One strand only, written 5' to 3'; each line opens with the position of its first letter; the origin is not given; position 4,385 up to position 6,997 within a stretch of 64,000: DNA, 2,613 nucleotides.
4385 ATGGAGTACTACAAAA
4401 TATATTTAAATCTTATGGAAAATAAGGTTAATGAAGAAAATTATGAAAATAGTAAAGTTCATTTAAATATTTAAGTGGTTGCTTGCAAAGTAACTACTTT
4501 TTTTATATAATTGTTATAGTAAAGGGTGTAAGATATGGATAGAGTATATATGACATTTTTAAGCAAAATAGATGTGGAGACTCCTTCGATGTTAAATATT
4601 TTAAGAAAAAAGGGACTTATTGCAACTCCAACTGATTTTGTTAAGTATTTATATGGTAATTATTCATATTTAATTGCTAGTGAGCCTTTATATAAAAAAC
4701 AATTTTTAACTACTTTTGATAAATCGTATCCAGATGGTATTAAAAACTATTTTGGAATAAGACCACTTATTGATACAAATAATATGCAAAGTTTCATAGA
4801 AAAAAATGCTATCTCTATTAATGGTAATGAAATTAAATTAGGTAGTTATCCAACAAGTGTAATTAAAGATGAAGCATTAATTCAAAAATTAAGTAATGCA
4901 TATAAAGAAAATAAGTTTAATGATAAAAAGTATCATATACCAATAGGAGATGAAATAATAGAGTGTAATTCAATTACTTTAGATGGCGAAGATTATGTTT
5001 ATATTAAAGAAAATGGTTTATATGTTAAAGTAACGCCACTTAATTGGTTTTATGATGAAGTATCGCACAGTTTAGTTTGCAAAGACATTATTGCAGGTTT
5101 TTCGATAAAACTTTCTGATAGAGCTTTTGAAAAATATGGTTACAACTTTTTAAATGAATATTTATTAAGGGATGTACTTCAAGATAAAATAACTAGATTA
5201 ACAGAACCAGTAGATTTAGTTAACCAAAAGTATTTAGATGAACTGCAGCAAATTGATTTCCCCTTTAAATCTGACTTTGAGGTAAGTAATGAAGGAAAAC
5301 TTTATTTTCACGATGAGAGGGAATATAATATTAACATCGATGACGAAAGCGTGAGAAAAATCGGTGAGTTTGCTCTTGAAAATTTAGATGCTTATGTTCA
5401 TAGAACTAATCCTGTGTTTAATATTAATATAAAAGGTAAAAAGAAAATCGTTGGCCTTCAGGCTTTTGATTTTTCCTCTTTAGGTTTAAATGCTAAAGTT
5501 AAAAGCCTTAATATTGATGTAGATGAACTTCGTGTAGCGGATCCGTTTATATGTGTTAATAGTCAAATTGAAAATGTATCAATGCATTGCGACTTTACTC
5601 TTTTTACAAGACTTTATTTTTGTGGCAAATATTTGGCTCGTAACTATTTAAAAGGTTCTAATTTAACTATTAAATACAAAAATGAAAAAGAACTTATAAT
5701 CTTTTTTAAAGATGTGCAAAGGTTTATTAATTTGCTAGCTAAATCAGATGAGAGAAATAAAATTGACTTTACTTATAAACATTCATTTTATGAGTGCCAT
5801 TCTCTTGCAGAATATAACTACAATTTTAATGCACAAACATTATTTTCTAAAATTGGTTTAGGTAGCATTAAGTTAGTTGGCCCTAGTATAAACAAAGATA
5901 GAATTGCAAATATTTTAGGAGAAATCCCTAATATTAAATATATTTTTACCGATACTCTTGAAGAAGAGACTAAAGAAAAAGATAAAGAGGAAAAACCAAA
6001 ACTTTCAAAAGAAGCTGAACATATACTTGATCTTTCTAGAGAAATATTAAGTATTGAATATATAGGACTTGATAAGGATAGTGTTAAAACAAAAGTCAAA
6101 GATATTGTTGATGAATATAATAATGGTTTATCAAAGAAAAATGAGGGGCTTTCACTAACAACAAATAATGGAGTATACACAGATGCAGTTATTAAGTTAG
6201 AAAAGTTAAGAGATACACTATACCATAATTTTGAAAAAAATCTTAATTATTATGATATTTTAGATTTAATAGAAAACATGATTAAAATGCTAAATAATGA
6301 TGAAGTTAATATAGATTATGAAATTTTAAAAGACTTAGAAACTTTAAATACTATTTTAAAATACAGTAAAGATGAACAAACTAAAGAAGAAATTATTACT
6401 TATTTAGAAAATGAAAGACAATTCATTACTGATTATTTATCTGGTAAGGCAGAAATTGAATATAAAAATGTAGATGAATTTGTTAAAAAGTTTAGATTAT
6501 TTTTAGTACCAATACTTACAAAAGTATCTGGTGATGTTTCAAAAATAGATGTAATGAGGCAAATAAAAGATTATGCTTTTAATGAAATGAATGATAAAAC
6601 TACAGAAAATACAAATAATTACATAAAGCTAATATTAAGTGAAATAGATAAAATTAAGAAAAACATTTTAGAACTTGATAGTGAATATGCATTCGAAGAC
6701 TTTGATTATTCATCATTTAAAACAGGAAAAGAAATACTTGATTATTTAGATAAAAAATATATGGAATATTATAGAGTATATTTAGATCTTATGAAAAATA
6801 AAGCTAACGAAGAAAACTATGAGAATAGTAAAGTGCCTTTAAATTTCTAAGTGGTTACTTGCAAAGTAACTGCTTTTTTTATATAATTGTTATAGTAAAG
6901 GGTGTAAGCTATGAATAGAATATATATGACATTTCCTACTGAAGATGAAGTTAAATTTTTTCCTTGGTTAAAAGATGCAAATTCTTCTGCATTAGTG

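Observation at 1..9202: Head-to-tail array of at least four large paralogous genes: conserved C-terminal domain, diversified LRR-like N-terminal halves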

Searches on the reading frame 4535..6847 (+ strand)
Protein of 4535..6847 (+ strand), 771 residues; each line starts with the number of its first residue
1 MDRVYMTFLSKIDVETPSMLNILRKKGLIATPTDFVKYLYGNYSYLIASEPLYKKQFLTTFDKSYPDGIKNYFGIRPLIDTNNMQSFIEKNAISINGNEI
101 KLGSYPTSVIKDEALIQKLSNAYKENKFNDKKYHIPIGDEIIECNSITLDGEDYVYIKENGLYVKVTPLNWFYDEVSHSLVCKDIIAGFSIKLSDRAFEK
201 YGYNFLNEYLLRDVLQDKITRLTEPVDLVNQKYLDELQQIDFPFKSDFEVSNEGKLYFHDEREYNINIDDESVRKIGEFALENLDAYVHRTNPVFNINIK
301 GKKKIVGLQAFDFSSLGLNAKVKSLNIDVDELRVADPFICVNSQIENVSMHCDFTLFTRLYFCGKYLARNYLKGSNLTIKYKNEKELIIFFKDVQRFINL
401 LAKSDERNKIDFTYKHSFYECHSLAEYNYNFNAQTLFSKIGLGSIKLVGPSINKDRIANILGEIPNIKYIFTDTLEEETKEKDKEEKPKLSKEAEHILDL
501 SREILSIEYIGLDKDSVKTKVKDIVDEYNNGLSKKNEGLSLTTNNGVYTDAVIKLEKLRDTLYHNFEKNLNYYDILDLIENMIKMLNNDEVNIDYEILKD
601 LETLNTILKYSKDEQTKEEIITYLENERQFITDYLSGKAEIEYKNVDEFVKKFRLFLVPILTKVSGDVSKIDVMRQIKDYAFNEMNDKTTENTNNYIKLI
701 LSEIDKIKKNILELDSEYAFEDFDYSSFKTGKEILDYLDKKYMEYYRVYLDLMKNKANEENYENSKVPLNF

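Call 5: search_protein_families(library=pfam, proteins=[window:4535-6847:+], max_evalue=1)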
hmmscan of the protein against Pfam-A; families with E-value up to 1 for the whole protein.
window:4535-6847:+ (771 aa): 2 families
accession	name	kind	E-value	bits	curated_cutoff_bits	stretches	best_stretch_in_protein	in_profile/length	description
PF16845.11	SQAPI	-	0.087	13.6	31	0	267-311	3-46/83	Aspartic acid proteinase inhibitor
PF05184.20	SapB_1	-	0.15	12.5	25.2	1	604-626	10-32/38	Saposin-like type B, region 1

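Call 6: search_protein_families(library=ncbifam, proteins=[window:4535-6847:+], max_evalue=1)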
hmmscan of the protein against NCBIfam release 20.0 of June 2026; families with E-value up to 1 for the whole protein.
window:4535-6847:+ (771 aa): 0 families

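Call 8: search_protein_families(library=padloc, proteins=[window:4535-6847:+], max_evalue=1)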
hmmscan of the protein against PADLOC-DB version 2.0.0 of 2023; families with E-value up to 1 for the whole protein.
window:4535-6847:+ (771 aa): 0 families

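Call 9: search_protein_families(library=phrogs, proteins=[window:4535-6847:+], max_evalue=1)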
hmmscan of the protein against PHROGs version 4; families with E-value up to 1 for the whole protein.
window:4535-6847:+ (771 aa): 3 families
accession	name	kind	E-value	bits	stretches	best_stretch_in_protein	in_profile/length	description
phrog_4154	-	moron, auxiliary metabolic gene and host takeover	0.1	13.9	1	665-714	2-51/108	acyl carrier protein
phrog_13885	-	unknown function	0.11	13.8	1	599-670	6-77/97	-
phrog_15284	-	unknown function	0.94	10.6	0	666-709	49-92/119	-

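Call 10: find_homologous_proteins(query=window:4535-6847:+, max_evalue=0.001)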
Query window:4535-6847:+ (771 aa): 315 proteins with E <= 0.001 among 8000 candidates; the best 120 are listed.
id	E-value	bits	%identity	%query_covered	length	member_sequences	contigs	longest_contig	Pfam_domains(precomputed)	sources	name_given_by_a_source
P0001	0.0e+0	1682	99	100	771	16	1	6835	-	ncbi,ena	-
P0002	0.0e+0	1616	96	100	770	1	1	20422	-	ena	-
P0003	0.0e+0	1591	94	100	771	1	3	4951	-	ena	-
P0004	0.0e+0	1589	94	100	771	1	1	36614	-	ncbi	-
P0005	0.0e+0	1562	92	100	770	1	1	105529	-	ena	-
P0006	0.0e+0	1532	90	100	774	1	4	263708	-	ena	-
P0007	0.0e+0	1527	90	100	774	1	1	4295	-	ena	-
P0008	0.0e+0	1527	90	100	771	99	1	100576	-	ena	-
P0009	0.0e+0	1517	89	100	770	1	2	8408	-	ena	-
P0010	0.0e+0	1510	89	100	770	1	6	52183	-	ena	-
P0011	0.0e+0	1503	89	100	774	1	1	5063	-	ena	-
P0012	0.0e+0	1502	89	100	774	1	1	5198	-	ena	-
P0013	0.0e+0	1494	88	100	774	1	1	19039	-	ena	-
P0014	0.0e+0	1493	88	100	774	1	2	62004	-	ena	-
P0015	0.0e+0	1493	88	100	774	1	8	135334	-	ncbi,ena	-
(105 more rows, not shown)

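Call 14: find_related_loci(query=A2, collection=genome_contigs, flank=10000)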
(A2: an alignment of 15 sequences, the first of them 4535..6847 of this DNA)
Query A2 (771 aa) in genome_contigs; peptide patterns used: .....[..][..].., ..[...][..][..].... (x = any residue, [..] = any of these).
32 stretches matched a pattern; 10 encode a relative of the query (tblastn E <= 1e-3); 6 distinct loci.
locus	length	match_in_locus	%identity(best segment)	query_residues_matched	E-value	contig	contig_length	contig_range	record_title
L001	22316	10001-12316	78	1-770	0e+0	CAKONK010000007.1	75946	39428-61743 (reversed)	MAG: uncultured Bacilli bacterium isolate REFINED_METABAT215_TOP10_CONTIGS_1500_ASSEMBLY_K77_MERGED__Hadza_MoBio_C-REDO_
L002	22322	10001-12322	75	1-771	0e+0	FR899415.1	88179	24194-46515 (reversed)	Mycoplasma sp. CAG:472 genomic scaffold, scf115, whole genome shotgun sequence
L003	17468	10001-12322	88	1-771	0e+0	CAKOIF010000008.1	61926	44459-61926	MAG: uncultured Bacilli bacterium isolate REFINED_METABAT215_TOP10_CONTIGS_1500_ASSEMBLY_K77_MERGED__Hadza_MoBio_C-REDO_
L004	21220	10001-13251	51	4-768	0e+0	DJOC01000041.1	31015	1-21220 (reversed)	MAG TPA_asm: Bacillales bacterium UBA6448 UBA6448_contig_1817, whole genome shotgun sequence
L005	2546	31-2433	52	1-770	0e+0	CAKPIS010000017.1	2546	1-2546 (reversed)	MAG: uncultured Bacilli bacterium isolate REFINED_METABAT215_TOP10_CONTIGS_1500_ASSEMBLY_K77_MERGED__Hadza_MoBio_hadza-I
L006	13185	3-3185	42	1-771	2e-152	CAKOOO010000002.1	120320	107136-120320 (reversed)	MAG: uncultured Bacilli bacterium isolate REFINED_METABAT215_TOP10_CONTIGS_1500_ASSEMBLY_K77_MERGED__Hadza_MoBio_hadza-E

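Call 19: search_protein_families(library=pfam, proteins=[L001:599-1897:+, L001:1969-2598:-, L001:2698-4857:+, L001:4882-7068:+, L001:7562-9937:+, L001:9977-12319:+, L001:12383-14674:+, L001:14738-17026:+, L001:17090-19495:+], max_evalue=0.01)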
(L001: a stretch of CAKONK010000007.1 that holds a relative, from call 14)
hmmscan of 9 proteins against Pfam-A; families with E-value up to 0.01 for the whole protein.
L001:599-1897:+ (433 aa): 2 families
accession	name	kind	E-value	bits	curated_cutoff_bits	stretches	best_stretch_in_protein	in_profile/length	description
PF13635.12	DUF4143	-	9e-29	100.7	28.1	1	211-376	2-160/160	Domain of unknown function (DUF4143)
PF13173.12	AAA_14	-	4.7e-12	46.5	27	1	33-145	5-127/129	AAA domain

L001:1969-2598:- (209 aa): 1 family
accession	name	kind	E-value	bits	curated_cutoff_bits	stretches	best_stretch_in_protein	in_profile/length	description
PF08239.17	SH3_3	-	2.1e-08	34.6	27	1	49-100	3-50/54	Bacterial SH3 domain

L001:2698-4857:+ (720 aa): 0 families

L001:4882-7068:+ (729 aa): 1 family
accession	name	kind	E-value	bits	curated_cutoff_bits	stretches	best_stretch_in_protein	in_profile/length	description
PF14811.11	TPD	-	0.0052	17.1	27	0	409-483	36-108/138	Protein of unknown function TPD sequence-motif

L001:7562-9937:+ (792 aa): 0 families

L001:9977-12319:+ (781 aa): 0 families

L001:12383-14674:+ (764 aa): 0 families

L001:14738-17026:+ (763 aa): 0 families

L001:17090-19495:+ (802 aa): 0 families

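Call 25: search_solved_structures(query=A2, max_evalue=10, show_alignments=0)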
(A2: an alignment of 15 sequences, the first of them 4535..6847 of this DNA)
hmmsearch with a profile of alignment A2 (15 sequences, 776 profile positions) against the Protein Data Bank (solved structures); distinct sequences matched with E-value up to 10: 1.
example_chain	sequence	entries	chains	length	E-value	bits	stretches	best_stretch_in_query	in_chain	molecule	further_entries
7deg_B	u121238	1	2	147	1.6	10.2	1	247-337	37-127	Cytochrome oxidase subunit II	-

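Call 27: find_homologous_proteins(query=L001:4882-7068:+, max_evalue=0.001)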
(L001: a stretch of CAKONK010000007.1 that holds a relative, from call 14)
Query L001:4882-7068:+ (729 aa): 256 proteins with E <= 0.001 among 8000 candidates; the best 120 are listed.
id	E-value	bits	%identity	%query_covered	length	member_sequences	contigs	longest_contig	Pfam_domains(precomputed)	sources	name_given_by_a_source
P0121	0.0e+0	1416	90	98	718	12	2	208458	-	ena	-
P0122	0.0e+0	1337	86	98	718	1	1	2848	-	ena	-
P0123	0.0e+0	1202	79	98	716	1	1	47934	-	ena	-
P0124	0.0e+0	1184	77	98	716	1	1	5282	-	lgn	-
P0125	0.0e+0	1184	78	98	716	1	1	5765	-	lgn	-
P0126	0.0e+0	1182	77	98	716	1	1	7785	-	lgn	-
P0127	0.0e+0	1182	78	98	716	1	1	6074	-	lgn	-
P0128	0.0e+0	1180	78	98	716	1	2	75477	-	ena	-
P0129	0.0e+0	1180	77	98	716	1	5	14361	-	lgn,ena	-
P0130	0.0e+0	1177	77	98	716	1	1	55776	-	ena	-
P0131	0.0e+0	1177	77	98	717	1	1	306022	-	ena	-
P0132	0.0e+0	1175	77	98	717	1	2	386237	-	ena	-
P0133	0.0e+0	1173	76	98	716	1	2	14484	-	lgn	-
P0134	0.0e+0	1172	77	98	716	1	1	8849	-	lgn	-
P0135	0.0e+0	1172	77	98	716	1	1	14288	-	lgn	-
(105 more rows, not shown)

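Call 28: search_protein_representatives(alignment_id=A2)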
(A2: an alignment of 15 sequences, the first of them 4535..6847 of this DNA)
Query: 15 sequences, 776 profile positions. Proteins with E-value up to 0.001 (for the whole library): 93; up to 1e-10: 33; up to 1e-30: 13. The best 93 are listed.
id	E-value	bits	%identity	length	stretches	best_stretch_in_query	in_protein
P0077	0.0e+00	1360.1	-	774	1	1-776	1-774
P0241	9.6e-260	880.7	-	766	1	1-776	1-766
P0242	6.9e-244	828.3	-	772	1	71-776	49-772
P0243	3.2e-152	525.1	-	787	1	3-776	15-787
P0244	6.8e-143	494.3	-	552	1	262-776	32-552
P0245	1.7e-130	453.3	-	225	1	552-775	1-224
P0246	1.2e-77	278.5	-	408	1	1-409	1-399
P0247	1.0e-74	268.9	-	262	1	632-776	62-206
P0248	6.1e-63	229.9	-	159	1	622-776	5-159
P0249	4.9e-48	180.6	-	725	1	107-758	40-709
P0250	4.8e-45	170.7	-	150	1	614-715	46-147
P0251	2.0e-42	162.1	-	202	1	672-776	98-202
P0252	4.7e-42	160.9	-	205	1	258-380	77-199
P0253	2.7e-29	118.6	-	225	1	1-250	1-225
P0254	5.8e-27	110.9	-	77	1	529-585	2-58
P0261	3.4e-15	72.0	-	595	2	499-761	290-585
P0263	2.9e-14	69.0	-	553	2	74-224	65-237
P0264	6.8e-14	67.7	-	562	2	455-757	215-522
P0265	1.5e-13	66.6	-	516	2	59-246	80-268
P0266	2.0e-13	66.2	-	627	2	483-719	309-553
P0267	3.4e-12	62.1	-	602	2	472-718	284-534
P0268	7.6e-12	60.9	-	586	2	493-718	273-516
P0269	9.0e-12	60.7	-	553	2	8-192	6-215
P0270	2.4e-11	59.3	-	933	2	45-231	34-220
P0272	6.1e-11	58.0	-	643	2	64-238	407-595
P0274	5.3e-10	54.9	-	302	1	70-219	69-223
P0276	3.1e-09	52.3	-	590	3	126-240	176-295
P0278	6.2e-09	51.3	-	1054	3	72-187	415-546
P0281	1.1e-08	50.5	-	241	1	73-222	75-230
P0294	1.5e-06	43.4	-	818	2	70-230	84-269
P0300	3.1e-06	42.4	-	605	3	470-773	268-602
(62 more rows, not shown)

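Call 29: search_protein_families(library=pfam, proteins=[P0261, P0263, P0264, P0265, P0270, P0272, P0274, P0278, P0281, P0294], max_evalue=0.01)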
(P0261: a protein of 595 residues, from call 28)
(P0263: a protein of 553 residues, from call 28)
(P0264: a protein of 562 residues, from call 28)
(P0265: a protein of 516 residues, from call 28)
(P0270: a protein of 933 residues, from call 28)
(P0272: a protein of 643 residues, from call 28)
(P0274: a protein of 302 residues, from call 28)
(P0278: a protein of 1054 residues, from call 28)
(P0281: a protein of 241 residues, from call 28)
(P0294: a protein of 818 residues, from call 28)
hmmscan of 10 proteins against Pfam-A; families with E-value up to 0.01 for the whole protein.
P0261 (595 aa): 0 families

P0263 (553 aa): 0 families

P0264 (562 aa): 0 families

P0265 (516 aa): 0 families

P0270 (933 aa): 3 families
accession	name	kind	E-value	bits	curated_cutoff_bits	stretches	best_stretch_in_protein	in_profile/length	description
PF07728.20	AAA_5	-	0.00019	21.9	22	1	599-743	2-139/139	AAA domain (dynein-related subfamily)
PF07726.17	AAA_3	-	0.00024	21.4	27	0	678-740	63-126/131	ATPase family associated with various cellular activities (AAA)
PF13191.12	AAA_16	-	0.0019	19.2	32.6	0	597-700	25-155/167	AAA ATPase domain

P0272 (643 aa): 0 families

P0274 (302 aa): 6 families
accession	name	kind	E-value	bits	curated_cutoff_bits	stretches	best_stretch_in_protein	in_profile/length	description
PF19789.6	DUF6273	-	2.5e-07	31.1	23.5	1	10-80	104-169/172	Domain of unknown function (DUF6273)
PF09726.14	Macoilin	-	0.00012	21.3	32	1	205-277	367-438/671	Macoilin family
PF11594.13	Med28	-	0.00084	20.2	29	1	212-260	51-96/102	Mediator complex subunit 28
PF07544.18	Med9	-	0.0013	19.2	26.9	1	217-259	39-80/80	RNA polymerase II transcription mediator complex subunit 9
PF25764.1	KIF21A_4th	-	0.0079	16.3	33.1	0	223-258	15-50/183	KIF21A-like domain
PF17098.10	Wtap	-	0.008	16.5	35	0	224-275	99-150/155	WTAP/Mum2p family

P0278 (1054 aa): 3 families
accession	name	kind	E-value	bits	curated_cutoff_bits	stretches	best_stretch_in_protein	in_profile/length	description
PF19789.6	DUF6273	-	1.9e-37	129.2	23.5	3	873-1044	1-165/172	Domain of unknown function (DUF6273)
PF08238.18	Sel1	-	7.1e-27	93.3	30.7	3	71-106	1-36/36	Sel1 repeat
PF13432.12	TPR_16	-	6.5e-05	23.7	32.7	0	9-67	3-59/65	Tetratricopeptide repeat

P0281 (241 aa): 0 families

P0294 (818 aa): 2 families
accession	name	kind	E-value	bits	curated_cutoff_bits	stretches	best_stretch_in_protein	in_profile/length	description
PF13475.11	DUF4116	-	5.1e-53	176.8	24.9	6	642-689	1-48/49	Domain of unknown function (DUF4116)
PF19789.6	DUF6273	-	7.8e-06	26.3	23.5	0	214-375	5-170/172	Domain of unknown function (DUF6273)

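Call 50: find_encoding_contigs(protein=P0261, flank=8000, max_places=3)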
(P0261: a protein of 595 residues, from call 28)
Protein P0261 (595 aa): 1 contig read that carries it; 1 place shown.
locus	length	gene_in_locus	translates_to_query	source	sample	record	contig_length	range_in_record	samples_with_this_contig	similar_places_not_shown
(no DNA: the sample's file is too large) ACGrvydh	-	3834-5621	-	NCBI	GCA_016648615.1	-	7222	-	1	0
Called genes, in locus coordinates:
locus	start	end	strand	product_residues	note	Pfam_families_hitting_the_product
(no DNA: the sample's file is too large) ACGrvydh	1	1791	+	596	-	?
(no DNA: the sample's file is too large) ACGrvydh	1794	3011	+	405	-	PF02073:Peptidase_M29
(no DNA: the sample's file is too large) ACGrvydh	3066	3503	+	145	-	-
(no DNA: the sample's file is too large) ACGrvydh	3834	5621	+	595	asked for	-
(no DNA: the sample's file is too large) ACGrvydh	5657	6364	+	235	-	-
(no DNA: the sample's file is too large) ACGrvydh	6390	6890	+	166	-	-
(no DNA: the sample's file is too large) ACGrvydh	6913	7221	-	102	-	?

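Call 51: find_encoding_contigs(protein=P0268, flank=8000, max_places=3)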
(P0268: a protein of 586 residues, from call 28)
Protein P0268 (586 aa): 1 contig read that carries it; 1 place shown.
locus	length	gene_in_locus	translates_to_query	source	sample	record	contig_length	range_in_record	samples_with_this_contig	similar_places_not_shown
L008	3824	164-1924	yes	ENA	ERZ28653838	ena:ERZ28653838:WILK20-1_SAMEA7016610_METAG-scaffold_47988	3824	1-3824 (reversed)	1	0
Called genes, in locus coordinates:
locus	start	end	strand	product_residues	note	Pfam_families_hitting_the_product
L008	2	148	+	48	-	?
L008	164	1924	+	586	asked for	-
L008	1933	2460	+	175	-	PF04229:GrpB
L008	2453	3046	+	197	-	PF00702:Hydrolase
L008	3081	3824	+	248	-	?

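Call 52: predict_structure(alignment_id=A3)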
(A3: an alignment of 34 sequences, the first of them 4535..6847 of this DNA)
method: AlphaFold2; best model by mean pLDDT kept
length: 771 residues; sequences in the alignment: 34
mean_pLDDT: 80.3   pTM: 0.58
mean pLDDT of the five models: 80.3, 78.6, 78.5, 77.4, 76.7
residues with pLDDT >= 90: 247; 70-90: 381; 50-70: 88; < 50: 55
segments of 3 or more residues with pLDDT < 50: 474-487, 537-539, 667-700
pLDDT, mean of each block of 10 residues (from residue 1): 83 76 82 90 81 73 65 86 86 90 95 94 88 87 92 90 94 88 89 77 89 92 92 90 87 89 93 92 76 92 94 84 95 92 95 96 90 97 94 94 75 86 89 91 95 90 86 50 42 76 69 72 84 58 70 80 71 81 82 77 76 79 86 77 83 81 54 32 35 39 65 73 64 68 76 69 71 49
secondary structure, 60 per line:
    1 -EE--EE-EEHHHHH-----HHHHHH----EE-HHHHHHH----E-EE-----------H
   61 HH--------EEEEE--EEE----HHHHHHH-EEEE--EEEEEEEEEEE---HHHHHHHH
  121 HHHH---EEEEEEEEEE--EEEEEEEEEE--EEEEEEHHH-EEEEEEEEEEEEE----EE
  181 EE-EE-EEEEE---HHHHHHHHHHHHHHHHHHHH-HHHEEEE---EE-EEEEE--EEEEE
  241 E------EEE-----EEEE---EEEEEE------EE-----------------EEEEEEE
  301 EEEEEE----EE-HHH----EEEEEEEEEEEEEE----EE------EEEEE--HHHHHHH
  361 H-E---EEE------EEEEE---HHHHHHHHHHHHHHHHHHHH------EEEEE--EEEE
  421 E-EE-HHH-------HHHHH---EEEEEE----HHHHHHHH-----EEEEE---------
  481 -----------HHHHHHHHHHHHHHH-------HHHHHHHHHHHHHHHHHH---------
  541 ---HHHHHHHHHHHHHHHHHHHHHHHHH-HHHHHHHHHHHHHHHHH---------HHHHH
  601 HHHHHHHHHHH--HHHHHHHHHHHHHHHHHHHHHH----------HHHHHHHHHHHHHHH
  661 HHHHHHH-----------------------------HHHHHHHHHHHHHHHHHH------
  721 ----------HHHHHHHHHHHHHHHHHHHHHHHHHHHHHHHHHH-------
elements in order (helices of 4 or more, strands of 3 or more residues): H11-15 H21-26 H34-40 E71-75 E78-80 H85-91 E93-96 E99-109 H113-124 E128-137 E140-149 E152-157 E162-174 E179-182 E187-191 H195-214 E219-222 E229-233 E236-241 E248-250 E256-259 E263-268 E294-306 E321-334 E347-351 H354-361 E367-369 E376-380 H384-403 E410-414 E417-421 H436-440 E444-449 H454-461 E467-471 H492-506 H514-531 H544-568 H570-586 H596-611 H614-635 H646-667 H697-714 H731-764
